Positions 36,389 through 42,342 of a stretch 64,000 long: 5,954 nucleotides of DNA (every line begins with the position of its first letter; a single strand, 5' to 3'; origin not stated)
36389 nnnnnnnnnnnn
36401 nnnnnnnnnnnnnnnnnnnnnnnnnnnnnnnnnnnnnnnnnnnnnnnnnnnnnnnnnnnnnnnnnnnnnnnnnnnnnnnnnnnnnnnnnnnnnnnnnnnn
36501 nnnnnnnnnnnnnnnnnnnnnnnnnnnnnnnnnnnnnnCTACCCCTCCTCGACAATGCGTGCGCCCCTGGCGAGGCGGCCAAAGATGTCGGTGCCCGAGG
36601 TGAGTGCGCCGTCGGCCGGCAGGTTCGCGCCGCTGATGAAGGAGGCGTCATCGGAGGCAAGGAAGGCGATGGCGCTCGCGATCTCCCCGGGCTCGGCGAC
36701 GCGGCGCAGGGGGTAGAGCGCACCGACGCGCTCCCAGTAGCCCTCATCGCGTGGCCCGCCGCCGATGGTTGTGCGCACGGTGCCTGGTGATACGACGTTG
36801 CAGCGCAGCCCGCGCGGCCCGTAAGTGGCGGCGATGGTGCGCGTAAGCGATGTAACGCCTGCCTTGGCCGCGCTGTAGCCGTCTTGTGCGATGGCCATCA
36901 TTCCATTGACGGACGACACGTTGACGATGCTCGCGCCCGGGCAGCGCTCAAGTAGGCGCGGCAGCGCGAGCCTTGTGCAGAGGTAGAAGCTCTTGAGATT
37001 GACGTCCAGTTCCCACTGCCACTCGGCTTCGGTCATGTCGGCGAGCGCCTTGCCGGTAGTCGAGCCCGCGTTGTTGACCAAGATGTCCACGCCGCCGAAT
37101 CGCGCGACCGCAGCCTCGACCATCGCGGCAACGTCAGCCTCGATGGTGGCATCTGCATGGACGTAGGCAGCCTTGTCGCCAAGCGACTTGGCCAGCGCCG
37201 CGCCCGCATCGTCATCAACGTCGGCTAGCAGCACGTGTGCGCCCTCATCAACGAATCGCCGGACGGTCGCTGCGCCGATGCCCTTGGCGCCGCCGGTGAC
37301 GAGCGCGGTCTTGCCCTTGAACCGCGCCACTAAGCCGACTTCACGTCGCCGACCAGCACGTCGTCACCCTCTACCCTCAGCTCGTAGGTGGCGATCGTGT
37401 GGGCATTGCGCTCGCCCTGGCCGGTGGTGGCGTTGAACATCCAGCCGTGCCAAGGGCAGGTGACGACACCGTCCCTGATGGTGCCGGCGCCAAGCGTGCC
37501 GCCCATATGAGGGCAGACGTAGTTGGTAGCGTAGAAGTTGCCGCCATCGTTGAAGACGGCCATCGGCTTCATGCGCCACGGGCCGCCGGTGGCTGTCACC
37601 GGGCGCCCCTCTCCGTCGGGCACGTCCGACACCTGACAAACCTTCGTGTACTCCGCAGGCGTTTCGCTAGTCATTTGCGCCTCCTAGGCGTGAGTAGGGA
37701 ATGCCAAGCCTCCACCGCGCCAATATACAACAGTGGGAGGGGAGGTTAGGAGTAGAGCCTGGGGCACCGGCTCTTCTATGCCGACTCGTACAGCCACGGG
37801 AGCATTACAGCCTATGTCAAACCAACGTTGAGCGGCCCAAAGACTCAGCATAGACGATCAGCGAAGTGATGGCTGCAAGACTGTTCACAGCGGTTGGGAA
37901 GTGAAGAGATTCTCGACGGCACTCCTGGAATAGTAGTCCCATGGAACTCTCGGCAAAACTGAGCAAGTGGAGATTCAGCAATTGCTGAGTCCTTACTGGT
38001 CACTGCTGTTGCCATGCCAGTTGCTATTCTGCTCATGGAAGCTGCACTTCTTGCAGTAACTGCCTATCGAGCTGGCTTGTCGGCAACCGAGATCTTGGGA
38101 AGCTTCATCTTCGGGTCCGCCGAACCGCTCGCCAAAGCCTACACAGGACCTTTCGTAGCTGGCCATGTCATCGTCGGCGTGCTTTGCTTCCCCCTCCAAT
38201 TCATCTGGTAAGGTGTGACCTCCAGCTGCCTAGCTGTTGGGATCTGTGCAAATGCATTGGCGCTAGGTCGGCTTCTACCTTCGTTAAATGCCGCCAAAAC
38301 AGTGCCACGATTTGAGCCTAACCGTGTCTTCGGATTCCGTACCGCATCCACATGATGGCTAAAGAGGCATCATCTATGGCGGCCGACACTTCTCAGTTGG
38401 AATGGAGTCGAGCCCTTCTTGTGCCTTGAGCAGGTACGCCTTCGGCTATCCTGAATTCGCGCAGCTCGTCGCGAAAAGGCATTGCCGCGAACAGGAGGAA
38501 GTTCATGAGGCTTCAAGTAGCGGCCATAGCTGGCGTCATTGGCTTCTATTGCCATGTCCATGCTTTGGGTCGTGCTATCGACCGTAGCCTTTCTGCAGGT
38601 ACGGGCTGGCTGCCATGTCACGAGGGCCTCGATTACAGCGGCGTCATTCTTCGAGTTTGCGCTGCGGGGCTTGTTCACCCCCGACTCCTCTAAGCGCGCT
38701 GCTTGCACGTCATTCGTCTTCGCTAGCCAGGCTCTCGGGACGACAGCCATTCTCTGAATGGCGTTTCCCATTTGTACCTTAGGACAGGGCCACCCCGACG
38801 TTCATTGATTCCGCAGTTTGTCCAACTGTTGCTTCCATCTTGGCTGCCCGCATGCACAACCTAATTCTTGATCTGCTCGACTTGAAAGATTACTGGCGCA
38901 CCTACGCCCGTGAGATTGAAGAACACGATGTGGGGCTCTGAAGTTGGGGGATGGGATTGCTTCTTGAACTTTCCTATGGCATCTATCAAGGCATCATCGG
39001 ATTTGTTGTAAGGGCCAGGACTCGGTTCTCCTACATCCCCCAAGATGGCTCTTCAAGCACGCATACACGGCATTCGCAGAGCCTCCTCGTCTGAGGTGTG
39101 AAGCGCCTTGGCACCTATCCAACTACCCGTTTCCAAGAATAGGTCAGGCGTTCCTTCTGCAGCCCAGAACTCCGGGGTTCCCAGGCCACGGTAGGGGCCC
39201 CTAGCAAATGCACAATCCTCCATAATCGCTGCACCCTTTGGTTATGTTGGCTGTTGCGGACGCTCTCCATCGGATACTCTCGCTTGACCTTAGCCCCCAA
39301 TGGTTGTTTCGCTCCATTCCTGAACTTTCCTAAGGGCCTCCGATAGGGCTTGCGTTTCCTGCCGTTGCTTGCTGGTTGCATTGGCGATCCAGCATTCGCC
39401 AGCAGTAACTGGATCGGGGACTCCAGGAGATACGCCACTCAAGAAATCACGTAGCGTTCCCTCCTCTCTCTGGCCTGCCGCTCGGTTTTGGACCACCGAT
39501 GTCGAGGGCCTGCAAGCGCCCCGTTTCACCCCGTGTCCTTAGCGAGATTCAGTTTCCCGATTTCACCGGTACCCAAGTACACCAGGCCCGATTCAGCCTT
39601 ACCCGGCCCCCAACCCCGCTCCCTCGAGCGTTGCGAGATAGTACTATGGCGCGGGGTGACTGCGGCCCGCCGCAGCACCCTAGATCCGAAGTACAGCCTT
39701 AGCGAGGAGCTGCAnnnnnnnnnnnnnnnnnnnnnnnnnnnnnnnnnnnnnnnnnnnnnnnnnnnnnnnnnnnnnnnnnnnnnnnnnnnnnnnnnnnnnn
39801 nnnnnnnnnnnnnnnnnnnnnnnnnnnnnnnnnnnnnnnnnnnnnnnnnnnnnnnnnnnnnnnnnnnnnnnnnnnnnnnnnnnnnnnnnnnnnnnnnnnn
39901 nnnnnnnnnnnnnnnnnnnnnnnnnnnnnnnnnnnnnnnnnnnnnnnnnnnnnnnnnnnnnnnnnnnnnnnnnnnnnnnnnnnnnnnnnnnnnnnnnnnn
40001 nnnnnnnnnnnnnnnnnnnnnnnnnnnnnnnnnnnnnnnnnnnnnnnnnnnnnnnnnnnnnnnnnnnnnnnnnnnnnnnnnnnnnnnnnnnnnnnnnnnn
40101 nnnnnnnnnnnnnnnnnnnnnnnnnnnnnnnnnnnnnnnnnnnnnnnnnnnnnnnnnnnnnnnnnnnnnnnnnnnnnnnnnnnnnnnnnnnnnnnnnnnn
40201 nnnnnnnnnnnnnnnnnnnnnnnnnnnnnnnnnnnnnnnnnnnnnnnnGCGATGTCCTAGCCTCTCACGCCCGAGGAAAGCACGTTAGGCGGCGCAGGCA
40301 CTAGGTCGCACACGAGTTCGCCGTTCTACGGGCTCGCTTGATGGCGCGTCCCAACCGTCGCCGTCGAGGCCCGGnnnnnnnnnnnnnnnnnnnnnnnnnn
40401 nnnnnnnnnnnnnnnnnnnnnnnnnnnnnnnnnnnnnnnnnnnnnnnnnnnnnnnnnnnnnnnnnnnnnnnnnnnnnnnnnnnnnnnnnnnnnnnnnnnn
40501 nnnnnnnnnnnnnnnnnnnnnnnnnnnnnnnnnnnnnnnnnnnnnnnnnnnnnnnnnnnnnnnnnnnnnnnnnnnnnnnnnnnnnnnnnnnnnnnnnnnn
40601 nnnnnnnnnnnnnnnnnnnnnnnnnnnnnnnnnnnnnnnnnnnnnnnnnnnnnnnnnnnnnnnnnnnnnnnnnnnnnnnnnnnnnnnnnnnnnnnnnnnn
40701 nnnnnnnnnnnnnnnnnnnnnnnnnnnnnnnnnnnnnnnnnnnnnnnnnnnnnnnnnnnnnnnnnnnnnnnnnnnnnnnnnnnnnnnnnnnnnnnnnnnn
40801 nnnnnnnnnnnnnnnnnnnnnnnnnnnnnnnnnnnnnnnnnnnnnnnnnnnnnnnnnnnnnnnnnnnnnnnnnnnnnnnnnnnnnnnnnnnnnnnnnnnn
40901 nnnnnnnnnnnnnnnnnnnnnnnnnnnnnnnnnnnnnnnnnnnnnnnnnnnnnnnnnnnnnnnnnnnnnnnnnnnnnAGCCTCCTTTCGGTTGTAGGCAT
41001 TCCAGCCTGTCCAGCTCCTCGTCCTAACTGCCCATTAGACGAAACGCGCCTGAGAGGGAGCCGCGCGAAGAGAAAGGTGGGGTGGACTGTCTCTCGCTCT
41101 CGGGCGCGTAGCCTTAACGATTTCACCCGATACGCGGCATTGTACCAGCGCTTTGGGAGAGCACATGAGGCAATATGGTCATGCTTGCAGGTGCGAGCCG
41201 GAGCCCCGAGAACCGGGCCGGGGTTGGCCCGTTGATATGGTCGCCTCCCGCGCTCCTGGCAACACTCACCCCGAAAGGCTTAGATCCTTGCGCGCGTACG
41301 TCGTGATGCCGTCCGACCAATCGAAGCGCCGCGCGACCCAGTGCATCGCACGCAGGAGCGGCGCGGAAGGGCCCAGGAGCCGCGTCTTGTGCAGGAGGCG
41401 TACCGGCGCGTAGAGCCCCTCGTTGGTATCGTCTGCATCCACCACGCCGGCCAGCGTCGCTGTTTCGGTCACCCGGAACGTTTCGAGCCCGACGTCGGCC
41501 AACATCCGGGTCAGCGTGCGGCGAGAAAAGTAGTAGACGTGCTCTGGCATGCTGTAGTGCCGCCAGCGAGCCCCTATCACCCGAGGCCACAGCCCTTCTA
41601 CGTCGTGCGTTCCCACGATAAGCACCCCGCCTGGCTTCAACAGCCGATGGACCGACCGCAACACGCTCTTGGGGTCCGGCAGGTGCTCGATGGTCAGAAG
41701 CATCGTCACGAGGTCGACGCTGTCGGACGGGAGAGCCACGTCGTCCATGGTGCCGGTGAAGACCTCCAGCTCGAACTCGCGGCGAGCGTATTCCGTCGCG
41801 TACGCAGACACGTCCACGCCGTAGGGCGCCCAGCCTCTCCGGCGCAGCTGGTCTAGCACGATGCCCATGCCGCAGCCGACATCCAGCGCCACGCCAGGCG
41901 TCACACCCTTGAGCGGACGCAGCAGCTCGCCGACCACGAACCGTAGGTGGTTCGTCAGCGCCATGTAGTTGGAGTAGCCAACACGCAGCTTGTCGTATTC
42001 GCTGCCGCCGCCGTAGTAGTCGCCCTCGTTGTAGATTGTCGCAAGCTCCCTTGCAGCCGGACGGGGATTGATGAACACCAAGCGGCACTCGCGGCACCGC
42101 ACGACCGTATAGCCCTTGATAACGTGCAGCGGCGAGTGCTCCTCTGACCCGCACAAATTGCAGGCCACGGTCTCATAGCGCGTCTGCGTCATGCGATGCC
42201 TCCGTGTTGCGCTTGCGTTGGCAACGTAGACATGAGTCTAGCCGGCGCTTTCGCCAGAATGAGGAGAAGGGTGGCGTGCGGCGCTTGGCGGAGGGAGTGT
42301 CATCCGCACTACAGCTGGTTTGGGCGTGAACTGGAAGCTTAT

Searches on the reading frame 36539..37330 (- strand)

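Call 67: search_protein_families(library=pfam, proteins=[window:36539-37330:-], max_evalue=0.00001)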
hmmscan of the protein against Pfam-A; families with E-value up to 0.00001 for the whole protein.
window:36539-37330:- (263 aa): 3 families
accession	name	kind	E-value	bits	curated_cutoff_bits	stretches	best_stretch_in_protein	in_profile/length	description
PF13561.12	adh_short_C2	-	3.5e-61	207.2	27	1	15-241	3-233/236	Enoyl-(Acyl carrier protein) reductase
PF00106.31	adh_short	-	4.3e-51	173.6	26.6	1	7-189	1-186/195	short chain dehydrogenase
PF08659.16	KR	-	5.6e-11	43.1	22.6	1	8-165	2-162/180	KR domain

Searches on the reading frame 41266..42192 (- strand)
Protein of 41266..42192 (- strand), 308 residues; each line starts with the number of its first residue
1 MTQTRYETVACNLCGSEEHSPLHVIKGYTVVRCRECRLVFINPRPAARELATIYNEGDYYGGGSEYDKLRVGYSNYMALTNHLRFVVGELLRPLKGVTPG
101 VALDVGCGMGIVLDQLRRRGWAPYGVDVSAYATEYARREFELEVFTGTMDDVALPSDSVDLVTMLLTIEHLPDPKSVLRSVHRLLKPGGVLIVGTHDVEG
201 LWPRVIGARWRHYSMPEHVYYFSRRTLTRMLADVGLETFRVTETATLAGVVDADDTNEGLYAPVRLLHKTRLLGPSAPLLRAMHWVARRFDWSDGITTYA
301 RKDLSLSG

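Call 67: search_protein_families(library=pfam, proteins=[window:41266-42192:-], max_evalue=0.00001)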
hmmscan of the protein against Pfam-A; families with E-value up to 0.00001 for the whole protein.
window:41266-42192:- (308 aa): 5 families
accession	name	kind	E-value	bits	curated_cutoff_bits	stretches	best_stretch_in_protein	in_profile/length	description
PF13489.12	Methyltransf_23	-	4.1e-27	95.4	27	1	96-237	20-160/164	Methyltransferase domain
PF08241.18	Methyltransf_11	-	2.2e-21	76.7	21.2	1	103-193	1-95/95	Methyltransferase domain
PF13649.12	Methyltransf_25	-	2.6e-17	63.7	27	1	103-189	2-97/97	Methyltransferase domain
PF08242.18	Methyltransf_12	-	7.5e-16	59.1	30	1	103-191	1-98/98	Methyltransferase domain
PF13847.12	Methyltransf_31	-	3.3e-12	46.8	27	1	102-199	7-115/145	Methyltransferase domain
